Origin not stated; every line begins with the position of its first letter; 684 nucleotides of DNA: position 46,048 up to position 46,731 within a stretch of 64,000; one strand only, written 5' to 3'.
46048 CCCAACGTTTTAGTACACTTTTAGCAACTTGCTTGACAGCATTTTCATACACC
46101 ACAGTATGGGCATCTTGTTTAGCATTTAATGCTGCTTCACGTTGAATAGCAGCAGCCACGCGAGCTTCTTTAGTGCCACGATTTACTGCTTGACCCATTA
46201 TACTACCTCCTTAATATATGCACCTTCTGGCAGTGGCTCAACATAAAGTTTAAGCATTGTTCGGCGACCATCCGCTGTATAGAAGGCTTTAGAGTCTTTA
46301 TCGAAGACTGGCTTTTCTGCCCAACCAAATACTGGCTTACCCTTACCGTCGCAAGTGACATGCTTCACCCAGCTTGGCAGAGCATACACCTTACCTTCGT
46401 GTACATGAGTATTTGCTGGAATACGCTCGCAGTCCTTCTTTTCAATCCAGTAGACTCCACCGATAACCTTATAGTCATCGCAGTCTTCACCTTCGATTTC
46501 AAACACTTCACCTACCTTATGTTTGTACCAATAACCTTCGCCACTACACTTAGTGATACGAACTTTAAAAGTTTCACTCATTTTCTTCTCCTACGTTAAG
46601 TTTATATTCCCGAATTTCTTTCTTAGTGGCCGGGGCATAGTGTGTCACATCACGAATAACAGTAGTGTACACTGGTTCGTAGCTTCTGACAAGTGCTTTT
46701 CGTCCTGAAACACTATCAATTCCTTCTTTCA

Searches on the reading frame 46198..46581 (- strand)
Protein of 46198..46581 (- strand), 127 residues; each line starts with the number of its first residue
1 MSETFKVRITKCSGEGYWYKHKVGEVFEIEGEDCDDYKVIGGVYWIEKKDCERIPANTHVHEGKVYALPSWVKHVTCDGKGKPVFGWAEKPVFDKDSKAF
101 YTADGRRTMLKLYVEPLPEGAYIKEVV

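Call 6: search_protein_families(library=pfam, proteins=[window:46198-46581:-], max_evalue=1)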
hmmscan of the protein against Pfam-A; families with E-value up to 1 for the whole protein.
window:46198-46581:- (127 aa): 0 families

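Call 7: search_protein_families(library=phrogs, proteins=[window:46198-46581:-], max_evalue=0.1)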
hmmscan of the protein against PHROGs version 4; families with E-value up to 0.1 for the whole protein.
window:46198-46581:- (127 aa): 4 families
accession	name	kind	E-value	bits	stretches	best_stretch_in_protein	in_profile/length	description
phrog_17910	-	unknown function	0.00015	22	1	7-54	8-57/350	-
phrog_9181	-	unknown function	0.00062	20.9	1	6-31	2-26/69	-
phrog_13913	-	unknown function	0.019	16.1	1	72-100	22-49/80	-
phrog_1972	-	unknown function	0.048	14.3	1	61-102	35-75/160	-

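Call 88: search_protein_families(library=ncbifam, proteins=[window:46198-46581:-], max_evalue=1)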
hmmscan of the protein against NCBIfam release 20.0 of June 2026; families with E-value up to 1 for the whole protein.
window:46198-46581:- (127 aa): 0 families

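Call 95: search_protein_families(library=padloc, proteins=[window:46198-46581:-], max_evalue=0.1)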
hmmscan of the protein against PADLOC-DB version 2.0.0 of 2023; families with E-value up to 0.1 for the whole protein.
window:46198-46581:- (127 aa): 0 families

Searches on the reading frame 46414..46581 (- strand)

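Call 18: search_protein_families(library=pfam, proteins=[window:46414-46581:-], max_evalue=10)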
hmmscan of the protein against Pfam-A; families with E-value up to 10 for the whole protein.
seq(56 aa): 1 family
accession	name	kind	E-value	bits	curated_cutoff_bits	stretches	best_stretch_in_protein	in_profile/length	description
PF02427.23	PSI_PsaE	-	0.13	12.5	27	1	6-39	6-35/60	Photosystem I reaction centre subunit IV / PsaE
